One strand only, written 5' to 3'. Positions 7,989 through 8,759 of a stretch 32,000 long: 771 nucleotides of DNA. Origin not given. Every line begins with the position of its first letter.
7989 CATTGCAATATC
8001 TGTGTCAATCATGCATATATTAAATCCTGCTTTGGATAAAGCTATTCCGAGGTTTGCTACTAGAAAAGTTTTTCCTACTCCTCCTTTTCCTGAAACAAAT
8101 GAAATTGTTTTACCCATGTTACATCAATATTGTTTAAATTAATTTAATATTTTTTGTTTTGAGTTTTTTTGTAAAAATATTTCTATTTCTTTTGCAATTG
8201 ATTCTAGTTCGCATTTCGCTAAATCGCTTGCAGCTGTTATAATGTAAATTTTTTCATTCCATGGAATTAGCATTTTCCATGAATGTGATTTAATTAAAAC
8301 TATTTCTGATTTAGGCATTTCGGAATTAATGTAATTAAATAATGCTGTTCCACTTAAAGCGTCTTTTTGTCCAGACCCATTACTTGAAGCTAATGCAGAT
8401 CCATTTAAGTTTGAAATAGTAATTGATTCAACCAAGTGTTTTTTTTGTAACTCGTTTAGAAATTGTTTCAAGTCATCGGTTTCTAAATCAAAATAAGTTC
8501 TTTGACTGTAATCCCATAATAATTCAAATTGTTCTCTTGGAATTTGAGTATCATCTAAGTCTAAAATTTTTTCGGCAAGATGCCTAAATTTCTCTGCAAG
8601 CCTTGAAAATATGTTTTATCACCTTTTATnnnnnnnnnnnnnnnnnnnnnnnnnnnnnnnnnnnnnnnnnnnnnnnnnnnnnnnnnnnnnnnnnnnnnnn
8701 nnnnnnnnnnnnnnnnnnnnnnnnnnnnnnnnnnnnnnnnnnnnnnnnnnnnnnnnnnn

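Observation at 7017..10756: NYN, HEAT, PATAN-like, Roadblock, MinD and LSm operon: a Roadblock module paired with a ParA/MinD ATPase instead of a GTPase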

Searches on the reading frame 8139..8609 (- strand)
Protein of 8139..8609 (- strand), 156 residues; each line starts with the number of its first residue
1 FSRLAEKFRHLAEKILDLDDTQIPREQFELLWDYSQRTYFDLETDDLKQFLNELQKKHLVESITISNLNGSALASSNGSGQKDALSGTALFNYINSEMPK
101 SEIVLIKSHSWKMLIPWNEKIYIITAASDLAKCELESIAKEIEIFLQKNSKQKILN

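Call 31: search_protein_families(library=pfam, proteins=[window:8139-8609:-], max_evalue=10)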
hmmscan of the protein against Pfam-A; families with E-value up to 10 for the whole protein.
window:8139-8609:- (156 aa): 2 families
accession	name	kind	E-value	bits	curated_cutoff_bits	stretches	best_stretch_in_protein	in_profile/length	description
PF14674.12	FANCI_S1-cap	-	0.03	14.7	28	1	43-72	13-42/53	FANCI solenoid 1 cap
PF24420.1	DUF7551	-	0.14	12.7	52.6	1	17-69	56-110/187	Domain of unknown function (DUF7551)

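Call 34: search_solved_structures(query=A3, max_evalue=10, show_alignments=3)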
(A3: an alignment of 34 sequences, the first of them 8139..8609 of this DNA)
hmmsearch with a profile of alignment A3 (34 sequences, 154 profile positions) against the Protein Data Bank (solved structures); distinct sequences matched with E-value up to 10: 3.
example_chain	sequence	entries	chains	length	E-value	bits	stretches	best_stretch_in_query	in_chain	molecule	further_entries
5ix1_A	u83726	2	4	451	0.037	17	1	48-110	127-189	MORC family CW-type zinc finger protein 3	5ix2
6o1e_A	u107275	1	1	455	0.58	13.1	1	48-110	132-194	MORC family CW-type zinc finger protein 3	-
1nm3_A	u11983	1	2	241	0.8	12.6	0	55-79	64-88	Protein HI0572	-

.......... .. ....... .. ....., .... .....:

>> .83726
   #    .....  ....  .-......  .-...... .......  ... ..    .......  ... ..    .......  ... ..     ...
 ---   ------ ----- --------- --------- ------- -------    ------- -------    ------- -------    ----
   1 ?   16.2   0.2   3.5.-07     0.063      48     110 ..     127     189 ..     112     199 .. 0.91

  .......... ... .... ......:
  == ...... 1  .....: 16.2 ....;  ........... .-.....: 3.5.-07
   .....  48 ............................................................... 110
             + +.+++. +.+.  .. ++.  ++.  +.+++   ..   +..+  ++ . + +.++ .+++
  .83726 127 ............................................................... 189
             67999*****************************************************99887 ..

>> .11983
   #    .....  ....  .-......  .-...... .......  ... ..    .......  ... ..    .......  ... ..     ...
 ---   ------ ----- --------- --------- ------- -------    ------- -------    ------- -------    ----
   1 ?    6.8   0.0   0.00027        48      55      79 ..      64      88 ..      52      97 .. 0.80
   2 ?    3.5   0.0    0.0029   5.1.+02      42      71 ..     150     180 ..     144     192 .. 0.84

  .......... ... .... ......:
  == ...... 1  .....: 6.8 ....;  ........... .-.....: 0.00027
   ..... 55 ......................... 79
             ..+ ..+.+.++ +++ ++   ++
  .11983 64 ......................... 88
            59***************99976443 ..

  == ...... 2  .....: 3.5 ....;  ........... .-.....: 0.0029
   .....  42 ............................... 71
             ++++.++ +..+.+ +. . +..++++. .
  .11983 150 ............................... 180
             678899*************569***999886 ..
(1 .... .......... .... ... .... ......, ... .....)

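Call 35: search_protein_families(library=pfam, alignment_id=A3, max_evalue=1)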
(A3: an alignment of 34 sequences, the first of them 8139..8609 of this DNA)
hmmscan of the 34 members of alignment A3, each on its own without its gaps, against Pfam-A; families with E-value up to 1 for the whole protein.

A. member 1, window:8139-8609:- (156 aa): 2 families
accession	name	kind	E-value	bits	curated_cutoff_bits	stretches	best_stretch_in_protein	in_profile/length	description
PF14674.12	FANCI_S1-cap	-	0.03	14.7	28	1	43-72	13-42/53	FANCI solenoid 1 cap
PF24420.1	DUF7551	-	0.14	12.7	52.6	0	17-69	56-110/187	Domain of unknown function (DUF7551)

B. families by the number of members that match (of 34 scanned): 40 families (the first 25 are shown)
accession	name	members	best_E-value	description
PF02743.24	dCache_1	5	0.0054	Cache domain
PF03259.23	Robl_LC7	4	0.0043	Roadblock/LC7 domain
PF16320.10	Ribosomal_L12_N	2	0.043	Ribosomal protein L7/L12 dimerisation domain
PF20512.3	PMI_typeI_hel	1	0.0029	Phosphomannose isomerase type I, helical insertion domain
PF18211.6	Csm1_B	1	0.005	Csm1 subunit domain B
PF25702.1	CrAss_Ring_2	1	0.0058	Phage tail ring protein 2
PF04947.19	Pox_VLTF3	1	0.0095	Poxvirus Late Transcription Factor VLTF3 like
PF00235.25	Profilin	1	0.011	Profilin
PF09346.15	SMI1_KNR4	1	0.017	SMI1 / KNR4 family (SUKH-1)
PF23216.1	WH_CYT4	1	0.021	Mitochondrial protein cyt-4, winged helix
PF01515.24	PTA_PTB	1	0.027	Phosphate acetyl/butaryl transferase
PF16672.11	LAMTOR5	1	0.028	Ragulator complex protein LAMTOR5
PF14285.11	DUF4367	1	0.029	Domain of unknown function (DUF4367)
PF14674.12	FANCI_S1-cap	1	0.03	FANCI solenoid 1 cap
PF02272.25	DHHA1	1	0.03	DHHA1 domain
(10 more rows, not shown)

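Call 42: predict_structure(alignment_id=A3)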
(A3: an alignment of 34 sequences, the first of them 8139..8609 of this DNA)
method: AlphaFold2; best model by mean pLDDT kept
length: 156 residues; sequences in the alignment: 34
mean_pLDDT: 88.6   pTM: 0.70
mean pLDDT of the five models: 88.6, 87.8, 86.7, 86.2, 86.0
residues with pLDDT >= 90: 102; 70-90: 35; 50-70: 19; < 50: 0
segments of 3 or more residues with pLDDT < 50: none
pLDDT, mean of each block of 10 residues (from residue 1): 79 66 73 69 82 98 97 94 97 97 96 98 98 98 94 77
secondary structure, 60 per line:
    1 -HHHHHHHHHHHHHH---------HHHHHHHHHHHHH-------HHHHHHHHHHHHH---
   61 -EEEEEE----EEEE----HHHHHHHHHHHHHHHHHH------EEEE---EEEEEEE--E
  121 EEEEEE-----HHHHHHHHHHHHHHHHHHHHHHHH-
elements in order: H2-15 H25-37 H45-57 E62-67 E72-75 H80-97 E104-107 E111-117 E120-126 H132-155

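Call 46: fold_search(model_id=the predicted structure, library=pdb)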
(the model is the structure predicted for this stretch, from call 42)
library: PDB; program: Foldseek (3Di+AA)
matches with E <= 10: 1117; with E <= 0.001: 75
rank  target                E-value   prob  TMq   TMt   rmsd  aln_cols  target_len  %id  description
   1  2zl1_B                3.4e-05  1.00  0.51  0.66   3.7       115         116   15  MP1-p14 Scaffolding complex (released 2008-06-24)
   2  1veu_B                4.7e-05  1.00  0.46  0.57   3.8       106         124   16  Crystal structure of the p14/MP1 complex at 2.15 A resolution (released 2004-08-03)
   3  6hjm_Q                5.3e-05  1.00  0.51  0.61   4.2       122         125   10  Myxococcus xanthus MglB (released 2019-12-04)
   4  7k5b_F                5.3e-05  1.00  0.40  0.47  13.8       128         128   13  Structure of outer-arm dynein bound to microtubule doublet in microtubule binding state 2 (MTBS-2) (released 2021-09-29)
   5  6ehr_B                5.6e-05  1.00  0.54  0.64   4.6       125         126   15  The crystal structure of the human LAMTOR-RagA CTD-RagC CTD complex (released 2017-10-04)
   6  7f8m_B                6.8e-05  1.00  0.47  0.57   4.4       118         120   13  Roadblock from Thorarchaeota SMTZ1-45 (released 2022-07-13)
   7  6hjm_E                7.2e-05  1.00  0.51  0.61   4.1       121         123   10  Myxococcus xanthus MglB (released 2019-12-04)
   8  3cpt_B                8.1e-05  1.00  0.52  0.67   3.6       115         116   15  MP1-p14 Scaffolding complex (released 2008-07-01)
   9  6hjm_L                9.2e-05  1.00  0.50  0.60   4.2       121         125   10  Myxococcus xanthus MglB (released 2019-12-04)
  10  6b9x_B                9.8e-05  1.00  0.54  0.65   4.2       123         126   15  Crystal structure of Ragulator (released 2017-11-08)
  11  5x6u_B                1.0e-04  1.00  0.49  0.63   4.5       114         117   14  Crystal structure of human heteropentameric complex (released 2017-12-06)
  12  6izw_C                1.0e-04  1.00  0.49  0.60   3.7       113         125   10  Myxococcus xanthus MglA bound to GTP-gamma-S and MglB (released 2019-10-16)
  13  6hjm_R                1.0e-04  1.00  0.49  0.58   4.1       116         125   10  Myxococcus xanthus MglB (released 2019-12-04)
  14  6hjm_C                1.0e-04  1.00  0.48  0.57   4.5       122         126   10  Myxococcus xanthus MglB (released 2019-12-04)
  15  7f8m_A                1.1e-04  1.00  0.52  0.66   3.4       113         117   12  Roadblock from Thorarchaeota SMTZ1-45 (released 2022-07-13)
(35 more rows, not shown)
